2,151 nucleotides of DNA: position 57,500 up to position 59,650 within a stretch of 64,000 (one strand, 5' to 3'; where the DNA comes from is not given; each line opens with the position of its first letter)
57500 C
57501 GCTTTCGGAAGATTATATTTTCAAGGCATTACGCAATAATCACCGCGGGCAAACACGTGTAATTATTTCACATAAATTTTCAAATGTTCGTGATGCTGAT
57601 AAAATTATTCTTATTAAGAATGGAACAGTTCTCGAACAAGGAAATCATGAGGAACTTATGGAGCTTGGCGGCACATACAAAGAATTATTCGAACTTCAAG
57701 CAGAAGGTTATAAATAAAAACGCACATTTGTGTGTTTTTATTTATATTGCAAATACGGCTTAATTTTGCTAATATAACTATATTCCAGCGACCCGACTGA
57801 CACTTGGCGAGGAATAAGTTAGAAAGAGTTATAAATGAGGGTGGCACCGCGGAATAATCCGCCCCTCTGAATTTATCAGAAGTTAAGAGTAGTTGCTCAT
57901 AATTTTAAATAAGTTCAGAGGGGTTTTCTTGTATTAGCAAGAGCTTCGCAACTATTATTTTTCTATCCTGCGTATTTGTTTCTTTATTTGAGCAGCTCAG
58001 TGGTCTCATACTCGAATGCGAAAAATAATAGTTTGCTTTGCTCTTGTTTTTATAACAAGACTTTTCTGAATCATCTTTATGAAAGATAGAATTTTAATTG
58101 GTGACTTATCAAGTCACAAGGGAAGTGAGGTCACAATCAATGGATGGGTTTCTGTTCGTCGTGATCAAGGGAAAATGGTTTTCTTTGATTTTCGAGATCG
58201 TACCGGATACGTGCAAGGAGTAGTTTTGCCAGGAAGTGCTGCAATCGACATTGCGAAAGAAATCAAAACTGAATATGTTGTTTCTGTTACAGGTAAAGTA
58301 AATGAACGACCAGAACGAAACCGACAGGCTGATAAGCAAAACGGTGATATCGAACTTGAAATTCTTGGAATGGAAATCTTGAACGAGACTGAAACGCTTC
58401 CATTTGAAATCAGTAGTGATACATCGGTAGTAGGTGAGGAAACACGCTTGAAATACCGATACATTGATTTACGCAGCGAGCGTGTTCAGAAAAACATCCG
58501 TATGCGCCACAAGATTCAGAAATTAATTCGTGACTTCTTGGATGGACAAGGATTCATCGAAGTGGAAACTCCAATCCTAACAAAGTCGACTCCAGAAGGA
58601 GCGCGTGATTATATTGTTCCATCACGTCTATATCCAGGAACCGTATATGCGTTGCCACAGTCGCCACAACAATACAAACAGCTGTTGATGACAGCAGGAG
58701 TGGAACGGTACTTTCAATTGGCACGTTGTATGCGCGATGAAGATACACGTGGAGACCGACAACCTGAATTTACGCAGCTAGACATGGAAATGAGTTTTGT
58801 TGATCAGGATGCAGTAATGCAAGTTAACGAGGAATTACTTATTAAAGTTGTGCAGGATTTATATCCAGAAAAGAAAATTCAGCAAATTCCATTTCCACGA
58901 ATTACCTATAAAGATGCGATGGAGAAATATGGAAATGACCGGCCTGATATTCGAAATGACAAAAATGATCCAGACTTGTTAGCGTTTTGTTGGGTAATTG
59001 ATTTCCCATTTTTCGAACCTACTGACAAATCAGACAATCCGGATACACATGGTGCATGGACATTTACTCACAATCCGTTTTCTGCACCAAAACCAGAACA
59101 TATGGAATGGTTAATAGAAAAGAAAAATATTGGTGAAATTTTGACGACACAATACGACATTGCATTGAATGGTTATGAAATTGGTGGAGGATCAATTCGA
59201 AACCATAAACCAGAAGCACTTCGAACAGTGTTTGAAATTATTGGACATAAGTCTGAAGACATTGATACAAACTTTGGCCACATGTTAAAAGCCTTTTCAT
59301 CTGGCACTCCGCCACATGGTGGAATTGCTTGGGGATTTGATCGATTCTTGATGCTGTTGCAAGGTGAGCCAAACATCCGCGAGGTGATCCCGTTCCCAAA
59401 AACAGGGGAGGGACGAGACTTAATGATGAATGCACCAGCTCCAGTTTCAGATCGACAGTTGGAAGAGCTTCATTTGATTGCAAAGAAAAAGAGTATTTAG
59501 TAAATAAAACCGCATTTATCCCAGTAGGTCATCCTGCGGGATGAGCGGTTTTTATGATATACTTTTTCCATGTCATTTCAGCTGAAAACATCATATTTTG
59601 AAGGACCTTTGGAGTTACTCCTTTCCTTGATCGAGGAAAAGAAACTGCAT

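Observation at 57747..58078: T-box riboswitch controlling a short-form aspS, with an apparently minimal Stem I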

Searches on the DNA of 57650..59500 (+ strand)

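Call 4: search_rna_families(source=window, start=57650, end=58150, threshold=evalue, max_evalue=10, show_alignments=5)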
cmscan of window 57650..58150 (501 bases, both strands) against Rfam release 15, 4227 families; matches with E-value up to 10: 15.
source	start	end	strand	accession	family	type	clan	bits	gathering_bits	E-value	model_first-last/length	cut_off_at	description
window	57701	57869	+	RF00230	T-box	Cis-reg; leader;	-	33.8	93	6.7e-06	1-219/219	no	T-box leader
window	57712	57788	-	RF00512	Leu_leader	Cis-reg; leader;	-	28.4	50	0.00073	1-148/148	no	Leucine operon leader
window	57709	57773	-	RF02064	STnc370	Gene; sRNA;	-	25.3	54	0.42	1-71/71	no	Enterobacterial sRNA STnc370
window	57708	57747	+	RF04176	mir-3149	Gene; miRNA;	-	23.4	100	0.053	1-83/83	no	mir-3149 microRNA precursor family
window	57709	57788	-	RF02449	ncr1015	Gene; sRNA;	-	20.8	60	1.9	1-121/121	no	Bacillus sRNA ncr1015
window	57860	57925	+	RF00352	snoR21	Gene; snRNA; snoRNA; CD-box;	-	20.8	45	2.9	1-82/82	no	Small nucleolar RNA R21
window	57851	57929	-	RF03940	MIR9563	Gene; miRNA;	-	19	90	0.62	1-127/127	no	MIR9563 microRNA precursor family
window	57690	57755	+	RF02625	WsnRNA46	Gene; sRNA;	-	18.9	65.3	0.54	1-151/151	no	Wolbachia sRNA 46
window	57695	57748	+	RF02066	STnc320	Gene; sRNA;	-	18.5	50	0.62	1-55/55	no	Salmonella enterica sRNA STnc320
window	57684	57746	+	RF02063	STnc350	Gene; sRNA;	-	17.5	60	1.3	1-68/68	no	Salmonella enterica sRNA STnc350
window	57730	57861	+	RF02447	SpR19_sRNA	Gene; sRNA;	-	16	79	3.3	1-123/123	no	Streptococcus sRNA SpR19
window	57908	57963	+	RF04343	Plastid-psbA-2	Cis-reg;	CL00153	16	55.8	3.7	1-60/60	no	Plastid-psbA-2 3UTR RNA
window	57695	57765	-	RF00928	mir-590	Gene; miRNA;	-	15.7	65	4.3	1-86/86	no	mir-590 microRNA precursor family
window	57851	57928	+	RF03940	MIR9563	Gene; miRNA;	-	15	90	6.6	1-127/127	no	MIR9563 microRNA precursor family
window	57735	57801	-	RF01730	Termite-leu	Cis-reg;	-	12.6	51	9.7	1-78/78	no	Termite-leu RNA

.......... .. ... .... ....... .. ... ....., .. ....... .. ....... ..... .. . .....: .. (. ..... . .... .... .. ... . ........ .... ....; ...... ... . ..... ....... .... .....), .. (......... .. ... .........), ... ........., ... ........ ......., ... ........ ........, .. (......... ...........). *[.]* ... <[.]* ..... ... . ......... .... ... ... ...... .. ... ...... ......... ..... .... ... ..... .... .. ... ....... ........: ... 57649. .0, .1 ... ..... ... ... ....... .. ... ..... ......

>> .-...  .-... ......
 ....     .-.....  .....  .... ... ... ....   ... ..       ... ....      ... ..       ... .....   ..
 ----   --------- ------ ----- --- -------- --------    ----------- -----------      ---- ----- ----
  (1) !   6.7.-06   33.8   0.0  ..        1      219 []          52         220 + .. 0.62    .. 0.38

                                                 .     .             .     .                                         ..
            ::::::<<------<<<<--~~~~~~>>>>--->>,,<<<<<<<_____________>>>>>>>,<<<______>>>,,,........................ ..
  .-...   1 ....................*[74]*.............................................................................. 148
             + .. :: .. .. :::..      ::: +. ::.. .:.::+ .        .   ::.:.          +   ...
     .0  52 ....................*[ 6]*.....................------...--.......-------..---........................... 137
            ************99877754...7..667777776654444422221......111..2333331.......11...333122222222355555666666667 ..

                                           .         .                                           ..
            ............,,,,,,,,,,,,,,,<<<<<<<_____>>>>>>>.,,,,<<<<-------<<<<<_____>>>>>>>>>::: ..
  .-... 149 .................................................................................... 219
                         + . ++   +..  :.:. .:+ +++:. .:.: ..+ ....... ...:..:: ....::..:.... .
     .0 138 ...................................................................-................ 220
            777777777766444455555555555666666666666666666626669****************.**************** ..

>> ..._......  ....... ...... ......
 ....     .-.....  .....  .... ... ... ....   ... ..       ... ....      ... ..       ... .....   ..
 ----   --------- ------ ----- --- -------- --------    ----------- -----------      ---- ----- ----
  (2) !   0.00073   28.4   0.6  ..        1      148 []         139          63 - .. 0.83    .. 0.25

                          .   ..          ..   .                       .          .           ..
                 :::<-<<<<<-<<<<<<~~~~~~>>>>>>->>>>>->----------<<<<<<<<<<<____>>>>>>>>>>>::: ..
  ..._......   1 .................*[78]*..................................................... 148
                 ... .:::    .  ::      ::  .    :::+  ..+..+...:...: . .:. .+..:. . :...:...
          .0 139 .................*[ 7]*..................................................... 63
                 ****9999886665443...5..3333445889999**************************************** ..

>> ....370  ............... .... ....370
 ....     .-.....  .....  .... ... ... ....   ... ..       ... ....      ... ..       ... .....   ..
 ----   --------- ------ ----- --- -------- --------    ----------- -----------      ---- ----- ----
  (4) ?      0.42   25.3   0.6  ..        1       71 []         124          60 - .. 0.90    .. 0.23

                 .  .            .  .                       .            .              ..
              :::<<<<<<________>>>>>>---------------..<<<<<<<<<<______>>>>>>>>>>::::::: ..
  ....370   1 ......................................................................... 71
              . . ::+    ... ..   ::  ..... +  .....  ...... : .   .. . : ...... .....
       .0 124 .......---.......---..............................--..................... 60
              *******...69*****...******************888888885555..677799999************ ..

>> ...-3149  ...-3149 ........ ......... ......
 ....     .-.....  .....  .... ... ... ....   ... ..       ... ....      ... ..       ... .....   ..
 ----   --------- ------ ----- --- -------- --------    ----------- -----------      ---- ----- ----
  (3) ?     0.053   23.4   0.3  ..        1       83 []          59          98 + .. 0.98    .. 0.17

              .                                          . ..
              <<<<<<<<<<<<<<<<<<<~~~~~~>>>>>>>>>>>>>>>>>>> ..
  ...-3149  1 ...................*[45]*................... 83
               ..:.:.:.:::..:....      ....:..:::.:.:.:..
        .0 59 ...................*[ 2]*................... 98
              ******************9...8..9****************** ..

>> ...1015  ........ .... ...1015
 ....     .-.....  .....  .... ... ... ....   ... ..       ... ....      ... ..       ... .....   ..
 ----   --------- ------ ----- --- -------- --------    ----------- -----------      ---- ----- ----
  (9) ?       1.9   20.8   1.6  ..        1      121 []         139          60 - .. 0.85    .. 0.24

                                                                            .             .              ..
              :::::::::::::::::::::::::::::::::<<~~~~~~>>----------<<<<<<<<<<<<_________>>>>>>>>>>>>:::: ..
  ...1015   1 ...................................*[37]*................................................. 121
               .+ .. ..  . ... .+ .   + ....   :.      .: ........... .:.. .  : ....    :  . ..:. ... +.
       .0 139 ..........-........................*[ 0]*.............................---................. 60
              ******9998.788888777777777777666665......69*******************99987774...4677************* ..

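Call 70: build_rna_model(alignment_id=A3)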
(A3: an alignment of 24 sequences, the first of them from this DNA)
Model R1 built from alignment A3 (24 sequences, 109 columns); structure: RNAalifold consensus.
model positions 94; base pairs 19; branch points 1; effective number of sequences 3.01; information 0.608 bits per position. Calibrated on 0.2 Mb of random sequence (short: E-values are rough).
structure used (alignment columns):
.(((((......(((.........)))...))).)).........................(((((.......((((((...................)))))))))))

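Call 72: search_with_rna_model(model_id=R1, sources=[window, L001, L002, L003, L004, L005, L006, L007, L008, L009, L010, L011, L012, L013, L014, L015, L016, L017, L018, L019, L020, L021, L022, L023, L024, L025, L026, L027, L028, L029, L030, L031, L032, L033, L034, L035, L036, L037, L038, L039, L040, L041, L042, L043, L044, L045, L046, L047, L048, L049, L050, L051, L052, L053, L054, L055, L056, L057, L058, L059, L060, L061, L062, L063, L064, L065, L066, L067, L068, L069, L070, L071, L072, L073, L074, L075, L076, L077, L078, L079, L080], max_evalue=1)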
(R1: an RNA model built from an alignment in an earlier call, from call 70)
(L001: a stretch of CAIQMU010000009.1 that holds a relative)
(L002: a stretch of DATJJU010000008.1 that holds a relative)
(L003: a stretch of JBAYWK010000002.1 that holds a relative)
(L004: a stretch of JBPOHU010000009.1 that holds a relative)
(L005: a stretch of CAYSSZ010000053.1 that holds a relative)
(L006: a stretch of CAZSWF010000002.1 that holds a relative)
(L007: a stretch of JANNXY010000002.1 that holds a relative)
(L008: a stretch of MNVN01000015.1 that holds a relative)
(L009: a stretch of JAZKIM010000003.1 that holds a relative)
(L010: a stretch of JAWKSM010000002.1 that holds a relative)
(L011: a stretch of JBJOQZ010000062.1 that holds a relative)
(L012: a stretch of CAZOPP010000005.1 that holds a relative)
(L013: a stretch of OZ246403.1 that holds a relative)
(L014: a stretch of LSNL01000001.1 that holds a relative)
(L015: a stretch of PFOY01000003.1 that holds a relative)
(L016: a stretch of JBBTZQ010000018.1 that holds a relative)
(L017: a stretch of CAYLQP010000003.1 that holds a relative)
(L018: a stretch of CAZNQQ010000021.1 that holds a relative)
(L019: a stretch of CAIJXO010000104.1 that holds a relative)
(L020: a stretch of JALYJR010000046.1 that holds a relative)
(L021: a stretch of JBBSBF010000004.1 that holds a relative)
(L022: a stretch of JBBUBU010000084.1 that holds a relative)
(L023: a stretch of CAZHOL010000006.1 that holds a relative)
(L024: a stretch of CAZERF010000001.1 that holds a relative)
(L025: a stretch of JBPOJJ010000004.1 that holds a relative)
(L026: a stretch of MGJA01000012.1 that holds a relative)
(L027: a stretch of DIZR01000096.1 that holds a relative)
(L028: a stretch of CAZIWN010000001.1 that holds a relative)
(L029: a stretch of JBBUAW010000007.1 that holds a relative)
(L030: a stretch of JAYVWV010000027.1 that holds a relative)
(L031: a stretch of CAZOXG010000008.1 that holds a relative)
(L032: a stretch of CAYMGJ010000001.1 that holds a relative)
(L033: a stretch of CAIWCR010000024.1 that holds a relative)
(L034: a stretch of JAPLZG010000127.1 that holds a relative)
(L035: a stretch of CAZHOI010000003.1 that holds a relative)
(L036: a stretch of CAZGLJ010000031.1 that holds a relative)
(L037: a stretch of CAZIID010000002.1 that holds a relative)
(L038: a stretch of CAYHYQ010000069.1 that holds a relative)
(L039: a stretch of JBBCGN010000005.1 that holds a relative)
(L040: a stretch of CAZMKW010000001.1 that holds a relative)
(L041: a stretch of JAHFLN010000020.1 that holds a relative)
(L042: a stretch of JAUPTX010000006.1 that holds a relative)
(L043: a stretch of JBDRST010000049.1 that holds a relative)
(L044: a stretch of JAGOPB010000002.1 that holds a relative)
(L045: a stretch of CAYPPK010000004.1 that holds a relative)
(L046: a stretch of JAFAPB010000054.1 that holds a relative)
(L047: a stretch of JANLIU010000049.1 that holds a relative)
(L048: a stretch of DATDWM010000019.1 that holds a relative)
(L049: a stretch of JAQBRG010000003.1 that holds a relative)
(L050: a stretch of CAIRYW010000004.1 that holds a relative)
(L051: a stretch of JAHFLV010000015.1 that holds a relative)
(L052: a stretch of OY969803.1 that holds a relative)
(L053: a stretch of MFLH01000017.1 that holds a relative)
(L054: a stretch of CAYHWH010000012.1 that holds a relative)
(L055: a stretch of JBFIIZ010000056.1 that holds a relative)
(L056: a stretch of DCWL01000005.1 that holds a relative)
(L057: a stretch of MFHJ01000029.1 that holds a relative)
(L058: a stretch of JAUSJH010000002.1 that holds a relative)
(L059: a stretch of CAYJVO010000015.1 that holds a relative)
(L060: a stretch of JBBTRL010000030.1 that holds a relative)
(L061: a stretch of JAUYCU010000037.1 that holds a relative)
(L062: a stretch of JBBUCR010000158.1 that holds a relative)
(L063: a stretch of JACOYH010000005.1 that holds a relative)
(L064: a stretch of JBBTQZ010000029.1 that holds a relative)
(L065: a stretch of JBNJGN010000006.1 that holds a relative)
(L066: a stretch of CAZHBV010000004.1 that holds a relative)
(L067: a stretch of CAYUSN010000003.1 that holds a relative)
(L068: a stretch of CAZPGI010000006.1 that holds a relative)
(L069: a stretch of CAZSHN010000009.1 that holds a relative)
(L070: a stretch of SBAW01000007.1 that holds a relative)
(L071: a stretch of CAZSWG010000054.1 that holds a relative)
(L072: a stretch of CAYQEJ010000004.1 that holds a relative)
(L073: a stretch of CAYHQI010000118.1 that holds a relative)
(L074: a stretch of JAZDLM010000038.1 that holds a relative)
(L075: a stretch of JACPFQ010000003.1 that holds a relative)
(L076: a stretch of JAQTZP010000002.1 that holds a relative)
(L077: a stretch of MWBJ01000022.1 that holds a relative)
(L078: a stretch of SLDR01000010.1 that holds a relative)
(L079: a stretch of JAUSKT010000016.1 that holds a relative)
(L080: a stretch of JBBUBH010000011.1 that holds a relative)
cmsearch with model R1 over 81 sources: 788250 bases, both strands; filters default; matches with E-value up to 1: 14.
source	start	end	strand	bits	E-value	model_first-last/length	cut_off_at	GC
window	57781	57867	+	79.9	6.9e-19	1-94/94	no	0.51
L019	776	862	+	61.6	6.9e-14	1-94/94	no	0.46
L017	4804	4914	+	48.5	2.8e-10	1-94/94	no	0.41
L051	4813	4879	+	38.8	1.2e-07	1-94/94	no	0.52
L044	4831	4937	+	38.7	1.3e-07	1-94/94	no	0.5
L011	781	852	+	38.2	1.9e-07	1-94/94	no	0.5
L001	701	826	+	37.8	2.4e-07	1-94/94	no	0.52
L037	216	302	+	37.3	3.3e-07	1-94/94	no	0.49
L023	4854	4939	+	36.5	5.2e-07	1-94/94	no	0.53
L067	4854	4924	+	32.6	6.1e-06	1-94/94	no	0.62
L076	11162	11256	-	19.1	0.03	1-94/94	no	0.31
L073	1333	1407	+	17.3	0.098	1-94/94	no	0.43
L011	622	687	+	17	0.12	1-94/94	no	0.5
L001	1425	1501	-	13.7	0.92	1-94/94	no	0.53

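Call 75: search_rna_families(sources=[L011, L023, L051, L067, L019, L001, L044, L017, L204, L206, L209, L210, L130, L142, L096, L127, L105, L112], threshold=gathering)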
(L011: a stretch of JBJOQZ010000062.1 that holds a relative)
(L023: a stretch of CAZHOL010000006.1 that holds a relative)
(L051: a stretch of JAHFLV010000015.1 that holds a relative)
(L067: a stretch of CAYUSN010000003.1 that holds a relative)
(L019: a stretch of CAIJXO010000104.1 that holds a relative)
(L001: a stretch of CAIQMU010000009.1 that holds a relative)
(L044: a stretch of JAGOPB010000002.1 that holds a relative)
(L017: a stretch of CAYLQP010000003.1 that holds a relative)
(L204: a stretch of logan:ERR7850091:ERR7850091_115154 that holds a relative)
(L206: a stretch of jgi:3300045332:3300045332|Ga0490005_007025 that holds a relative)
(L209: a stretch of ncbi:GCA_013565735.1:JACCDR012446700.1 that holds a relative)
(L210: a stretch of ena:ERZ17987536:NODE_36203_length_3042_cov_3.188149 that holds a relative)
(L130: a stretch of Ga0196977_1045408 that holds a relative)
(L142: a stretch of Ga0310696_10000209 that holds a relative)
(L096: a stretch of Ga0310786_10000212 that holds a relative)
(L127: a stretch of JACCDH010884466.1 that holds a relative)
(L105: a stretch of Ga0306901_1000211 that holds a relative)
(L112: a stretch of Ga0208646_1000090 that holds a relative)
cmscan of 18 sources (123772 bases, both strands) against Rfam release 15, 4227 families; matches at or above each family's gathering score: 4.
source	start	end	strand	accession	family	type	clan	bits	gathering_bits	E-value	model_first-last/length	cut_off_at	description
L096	10479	10550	-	RF00005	tRNA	Gene; tRNA;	CL00001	66.4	29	6e-12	1-71/71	no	tRNA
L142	1390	1460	+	RF00005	tRNA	Gene; tRNA;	CL00001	63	29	5.3e-11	1-71/71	no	tRNA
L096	7499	7569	-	RF00005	tRNA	Gene; tRNA;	CL00001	63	29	5.3e-11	1-71/71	no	tRNA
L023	2423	2511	+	RF00005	tRNA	Gene; tRNA;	CL00001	46.5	29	1.7e-06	1-71/71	no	tRNA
